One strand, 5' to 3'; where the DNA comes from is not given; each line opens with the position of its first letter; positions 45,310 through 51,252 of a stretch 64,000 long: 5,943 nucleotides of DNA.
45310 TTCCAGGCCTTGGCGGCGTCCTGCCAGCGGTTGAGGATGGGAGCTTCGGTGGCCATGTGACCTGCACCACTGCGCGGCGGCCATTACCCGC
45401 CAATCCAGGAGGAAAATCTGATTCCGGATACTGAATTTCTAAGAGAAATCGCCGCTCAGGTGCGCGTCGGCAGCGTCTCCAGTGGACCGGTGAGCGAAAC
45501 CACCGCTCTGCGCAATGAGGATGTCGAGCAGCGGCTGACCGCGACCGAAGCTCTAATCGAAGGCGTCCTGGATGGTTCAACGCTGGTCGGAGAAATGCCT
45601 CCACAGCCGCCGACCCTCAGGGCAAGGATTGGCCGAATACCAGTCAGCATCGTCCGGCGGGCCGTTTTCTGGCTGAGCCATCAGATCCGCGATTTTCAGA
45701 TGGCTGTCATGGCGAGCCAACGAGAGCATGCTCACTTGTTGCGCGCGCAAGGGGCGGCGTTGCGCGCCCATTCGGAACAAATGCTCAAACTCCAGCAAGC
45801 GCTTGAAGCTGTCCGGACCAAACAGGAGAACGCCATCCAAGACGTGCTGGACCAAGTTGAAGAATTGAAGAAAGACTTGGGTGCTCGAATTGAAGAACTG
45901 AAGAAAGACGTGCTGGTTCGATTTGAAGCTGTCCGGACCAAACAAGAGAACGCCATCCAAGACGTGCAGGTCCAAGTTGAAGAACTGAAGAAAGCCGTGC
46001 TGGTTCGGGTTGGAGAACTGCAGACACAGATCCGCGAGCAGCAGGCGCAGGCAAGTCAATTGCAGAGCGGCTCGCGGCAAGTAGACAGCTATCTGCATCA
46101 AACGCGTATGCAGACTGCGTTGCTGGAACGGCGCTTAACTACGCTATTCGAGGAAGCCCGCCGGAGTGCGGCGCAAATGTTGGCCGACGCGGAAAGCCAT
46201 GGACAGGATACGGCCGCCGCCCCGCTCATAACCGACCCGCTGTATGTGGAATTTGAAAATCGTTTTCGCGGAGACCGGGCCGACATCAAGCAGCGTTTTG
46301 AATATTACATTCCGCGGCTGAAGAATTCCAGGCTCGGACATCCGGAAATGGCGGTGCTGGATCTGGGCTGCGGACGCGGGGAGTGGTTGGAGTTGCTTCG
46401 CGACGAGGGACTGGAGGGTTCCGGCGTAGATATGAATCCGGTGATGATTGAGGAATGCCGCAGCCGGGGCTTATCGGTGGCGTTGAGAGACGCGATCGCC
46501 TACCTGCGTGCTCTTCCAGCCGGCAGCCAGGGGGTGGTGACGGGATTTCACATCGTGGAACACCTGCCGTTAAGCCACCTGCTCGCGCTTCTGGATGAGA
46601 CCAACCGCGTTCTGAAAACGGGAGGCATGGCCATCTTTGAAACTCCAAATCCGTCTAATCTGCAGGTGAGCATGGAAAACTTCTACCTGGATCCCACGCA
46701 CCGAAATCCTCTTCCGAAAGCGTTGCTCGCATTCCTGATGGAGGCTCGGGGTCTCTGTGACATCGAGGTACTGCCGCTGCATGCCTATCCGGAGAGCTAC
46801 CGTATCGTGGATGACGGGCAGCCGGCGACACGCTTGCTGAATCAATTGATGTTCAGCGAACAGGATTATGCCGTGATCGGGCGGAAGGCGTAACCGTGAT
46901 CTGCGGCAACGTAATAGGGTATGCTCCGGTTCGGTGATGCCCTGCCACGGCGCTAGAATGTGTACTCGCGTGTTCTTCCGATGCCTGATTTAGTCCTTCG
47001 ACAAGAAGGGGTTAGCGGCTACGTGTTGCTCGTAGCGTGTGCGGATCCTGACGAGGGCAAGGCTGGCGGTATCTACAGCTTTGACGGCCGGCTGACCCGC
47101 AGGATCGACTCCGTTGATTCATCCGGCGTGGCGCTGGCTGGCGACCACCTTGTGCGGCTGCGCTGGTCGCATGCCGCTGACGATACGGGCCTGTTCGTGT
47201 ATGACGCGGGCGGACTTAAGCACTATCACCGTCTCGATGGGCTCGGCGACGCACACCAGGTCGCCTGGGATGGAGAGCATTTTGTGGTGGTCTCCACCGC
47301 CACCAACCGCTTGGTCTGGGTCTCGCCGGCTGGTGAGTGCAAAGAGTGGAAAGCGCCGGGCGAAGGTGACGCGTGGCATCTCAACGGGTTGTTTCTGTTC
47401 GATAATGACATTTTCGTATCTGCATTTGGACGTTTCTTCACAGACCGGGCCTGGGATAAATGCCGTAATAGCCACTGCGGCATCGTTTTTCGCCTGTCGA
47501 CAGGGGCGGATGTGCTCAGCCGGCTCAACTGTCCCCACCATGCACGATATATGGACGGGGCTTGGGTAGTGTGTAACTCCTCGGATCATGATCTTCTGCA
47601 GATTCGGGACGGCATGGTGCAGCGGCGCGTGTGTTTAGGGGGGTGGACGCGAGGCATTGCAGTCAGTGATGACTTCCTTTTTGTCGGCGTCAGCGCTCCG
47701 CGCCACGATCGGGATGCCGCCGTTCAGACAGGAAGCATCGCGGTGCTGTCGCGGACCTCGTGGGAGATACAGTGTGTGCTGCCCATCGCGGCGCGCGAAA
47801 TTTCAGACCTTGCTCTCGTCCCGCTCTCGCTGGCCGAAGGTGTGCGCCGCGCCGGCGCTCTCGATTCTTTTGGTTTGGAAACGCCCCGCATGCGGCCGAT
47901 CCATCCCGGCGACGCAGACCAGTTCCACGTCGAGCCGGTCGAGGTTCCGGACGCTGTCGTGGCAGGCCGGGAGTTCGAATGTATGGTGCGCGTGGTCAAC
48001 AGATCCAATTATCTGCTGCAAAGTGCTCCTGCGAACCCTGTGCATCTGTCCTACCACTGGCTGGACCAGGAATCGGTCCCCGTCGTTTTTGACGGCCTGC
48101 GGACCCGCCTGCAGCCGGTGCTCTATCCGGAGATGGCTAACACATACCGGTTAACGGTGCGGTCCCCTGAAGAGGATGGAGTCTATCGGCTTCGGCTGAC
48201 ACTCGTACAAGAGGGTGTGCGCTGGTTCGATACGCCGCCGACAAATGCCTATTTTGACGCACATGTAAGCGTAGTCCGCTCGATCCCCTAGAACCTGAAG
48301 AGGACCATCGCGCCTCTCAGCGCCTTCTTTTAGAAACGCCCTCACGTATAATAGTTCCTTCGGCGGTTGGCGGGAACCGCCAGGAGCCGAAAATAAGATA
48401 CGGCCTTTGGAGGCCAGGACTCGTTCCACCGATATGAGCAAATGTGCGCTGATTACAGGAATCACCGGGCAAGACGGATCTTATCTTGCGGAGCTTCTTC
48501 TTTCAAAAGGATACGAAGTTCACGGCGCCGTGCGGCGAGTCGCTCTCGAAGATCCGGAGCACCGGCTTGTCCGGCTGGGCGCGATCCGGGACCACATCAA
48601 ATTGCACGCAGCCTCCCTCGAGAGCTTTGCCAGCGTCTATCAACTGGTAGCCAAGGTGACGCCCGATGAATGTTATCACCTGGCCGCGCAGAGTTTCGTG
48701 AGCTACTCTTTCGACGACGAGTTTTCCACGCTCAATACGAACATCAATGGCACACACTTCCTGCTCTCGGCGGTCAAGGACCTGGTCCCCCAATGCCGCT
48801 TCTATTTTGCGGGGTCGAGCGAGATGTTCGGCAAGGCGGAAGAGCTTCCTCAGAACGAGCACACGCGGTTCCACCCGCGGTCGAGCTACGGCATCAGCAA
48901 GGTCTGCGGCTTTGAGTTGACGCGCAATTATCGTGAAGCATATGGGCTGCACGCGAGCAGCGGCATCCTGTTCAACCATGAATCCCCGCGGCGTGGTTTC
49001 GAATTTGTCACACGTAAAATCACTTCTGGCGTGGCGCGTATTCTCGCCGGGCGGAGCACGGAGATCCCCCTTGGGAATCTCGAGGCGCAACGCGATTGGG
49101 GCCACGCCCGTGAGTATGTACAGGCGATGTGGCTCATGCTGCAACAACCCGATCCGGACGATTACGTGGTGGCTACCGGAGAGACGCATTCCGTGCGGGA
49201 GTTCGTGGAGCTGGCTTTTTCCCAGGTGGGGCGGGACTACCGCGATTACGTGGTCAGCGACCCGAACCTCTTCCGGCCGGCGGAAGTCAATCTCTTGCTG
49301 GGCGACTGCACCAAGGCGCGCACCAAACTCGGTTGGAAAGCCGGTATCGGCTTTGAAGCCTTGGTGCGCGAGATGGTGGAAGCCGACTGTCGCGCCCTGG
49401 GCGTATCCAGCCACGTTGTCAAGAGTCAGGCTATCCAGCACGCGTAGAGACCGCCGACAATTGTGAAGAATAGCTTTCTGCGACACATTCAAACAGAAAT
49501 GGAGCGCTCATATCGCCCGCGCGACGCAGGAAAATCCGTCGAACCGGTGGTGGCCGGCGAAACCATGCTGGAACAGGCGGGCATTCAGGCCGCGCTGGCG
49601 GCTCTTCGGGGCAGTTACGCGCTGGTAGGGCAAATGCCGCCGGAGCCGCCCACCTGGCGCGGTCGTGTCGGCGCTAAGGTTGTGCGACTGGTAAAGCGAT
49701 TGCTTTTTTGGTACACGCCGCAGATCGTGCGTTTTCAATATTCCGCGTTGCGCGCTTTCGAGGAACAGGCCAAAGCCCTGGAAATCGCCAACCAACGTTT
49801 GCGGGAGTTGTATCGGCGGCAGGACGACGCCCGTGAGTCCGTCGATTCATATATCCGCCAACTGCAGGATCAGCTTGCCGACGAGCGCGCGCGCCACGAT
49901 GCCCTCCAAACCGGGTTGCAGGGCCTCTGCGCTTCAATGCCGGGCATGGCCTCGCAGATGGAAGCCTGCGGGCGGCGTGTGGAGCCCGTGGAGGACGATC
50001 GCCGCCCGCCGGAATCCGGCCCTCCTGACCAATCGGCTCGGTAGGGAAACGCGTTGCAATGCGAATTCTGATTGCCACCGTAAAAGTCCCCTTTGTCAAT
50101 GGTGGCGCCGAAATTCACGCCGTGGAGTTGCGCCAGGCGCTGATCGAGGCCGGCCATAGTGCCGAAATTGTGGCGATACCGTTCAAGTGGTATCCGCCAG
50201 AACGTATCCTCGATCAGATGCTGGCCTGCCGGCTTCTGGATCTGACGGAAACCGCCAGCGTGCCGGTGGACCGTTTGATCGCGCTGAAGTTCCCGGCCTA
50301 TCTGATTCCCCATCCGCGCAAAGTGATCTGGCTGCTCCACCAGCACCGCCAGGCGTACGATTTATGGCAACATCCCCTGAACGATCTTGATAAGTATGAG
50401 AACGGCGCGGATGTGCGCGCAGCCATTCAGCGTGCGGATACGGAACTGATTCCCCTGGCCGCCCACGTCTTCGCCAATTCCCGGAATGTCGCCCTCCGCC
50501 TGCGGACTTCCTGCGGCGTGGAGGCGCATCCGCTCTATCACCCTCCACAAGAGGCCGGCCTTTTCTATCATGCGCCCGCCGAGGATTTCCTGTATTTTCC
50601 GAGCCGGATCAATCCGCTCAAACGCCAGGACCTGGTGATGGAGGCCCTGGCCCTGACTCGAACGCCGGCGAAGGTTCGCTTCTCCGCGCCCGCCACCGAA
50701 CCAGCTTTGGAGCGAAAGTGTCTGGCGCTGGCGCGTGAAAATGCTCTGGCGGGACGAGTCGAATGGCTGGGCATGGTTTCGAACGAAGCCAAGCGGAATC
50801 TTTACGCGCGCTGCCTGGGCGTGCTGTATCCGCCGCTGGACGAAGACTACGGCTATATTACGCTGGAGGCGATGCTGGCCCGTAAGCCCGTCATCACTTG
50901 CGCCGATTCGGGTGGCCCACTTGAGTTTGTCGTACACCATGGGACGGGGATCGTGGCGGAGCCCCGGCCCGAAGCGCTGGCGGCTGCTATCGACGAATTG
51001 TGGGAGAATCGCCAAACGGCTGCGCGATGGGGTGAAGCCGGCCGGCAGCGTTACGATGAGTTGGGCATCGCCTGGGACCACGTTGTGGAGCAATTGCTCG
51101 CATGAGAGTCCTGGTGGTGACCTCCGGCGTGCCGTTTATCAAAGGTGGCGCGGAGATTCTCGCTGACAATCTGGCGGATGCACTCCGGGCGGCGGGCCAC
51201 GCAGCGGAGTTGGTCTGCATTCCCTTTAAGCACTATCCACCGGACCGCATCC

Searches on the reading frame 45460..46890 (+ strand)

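Call 18: search_protein_families(library=pfam, proteins=[window:45460-46890:+], max_evalue=0.001)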
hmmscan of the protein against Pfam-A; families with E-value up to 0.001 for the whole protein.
window:45460-46890:+ (477 aa): 6 families
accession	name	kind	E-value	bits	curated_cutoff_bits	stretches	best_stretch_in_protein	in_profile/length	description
PF13489.12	Methyltransf_23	-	7.5e-17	62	27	1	293-433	20-160/164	Methyltransferase domain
PF13649.12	Methyltransf_25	-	1.7e-12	48.3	27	1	299-389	1-97/97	Methyltransferase domain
PF08241.18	Methyltransf_11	-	9.2e-11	42.7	21.2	1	300-393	1-95/95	Methyltransferase domain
PF07021.18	MetW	-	3e-08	34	21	1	297-351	15-70/193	Methionine biosynthesis protein MetW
PF13847.12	Methyltransf_31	-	3.6e-07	30.4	27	1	294-397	2-113/145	Methyltransferase domain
PF08242.18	Methyltransf_12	-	7.5e-07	30.2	30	1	300-390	1-97/98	Methyltransferase domain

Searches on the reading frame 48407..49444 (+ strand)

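Call 46: search_protein_families(library=pfam, proteins=[window:48407-49444:+], max_evalue=0.00001)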
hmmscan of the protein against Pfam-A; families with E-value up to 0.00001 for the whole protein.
window:48407-49444:+ (346 aa): 2 families
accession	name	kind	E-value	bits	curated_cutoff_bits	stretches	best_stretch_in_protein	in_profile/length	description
PF16363.11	GDP_Man_Dehyd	-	5.7e-119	397.9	27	1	15-323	1-332/332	GDP-mannose 4,6 dehydratase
PF01370.27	Epimerase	-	7e-60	202.8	20.9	1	14-256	1-240/240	NAD dependent epimerase/dehydratase family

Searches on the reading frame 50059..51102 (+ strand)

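Call 46: search_protein_families(library=pfam, proteins=[window:50059-51102:+], max_evalue=0.00001)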
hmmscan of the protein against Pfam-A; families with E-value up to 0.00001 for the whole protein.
window:50059-51102:+ (348 aa): 3 families
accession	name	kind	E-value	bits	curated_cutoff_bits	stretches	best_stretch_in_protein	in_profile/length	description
PF00534.26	Glycos_transf_1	-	1.7e-22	80.2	26.4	1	175-331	15-172/172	Glycosyl transferases group 1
PF13692.12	Glyco_trans_1_4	-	9.1e-16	58.8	27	1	178-317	4-142/142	Glycosyl transferases group 1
PF13439.12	Glyco_transf_4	-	4.4e-06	27.3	28.5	0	15-102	2-75/170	Glycosyltransferase Family 4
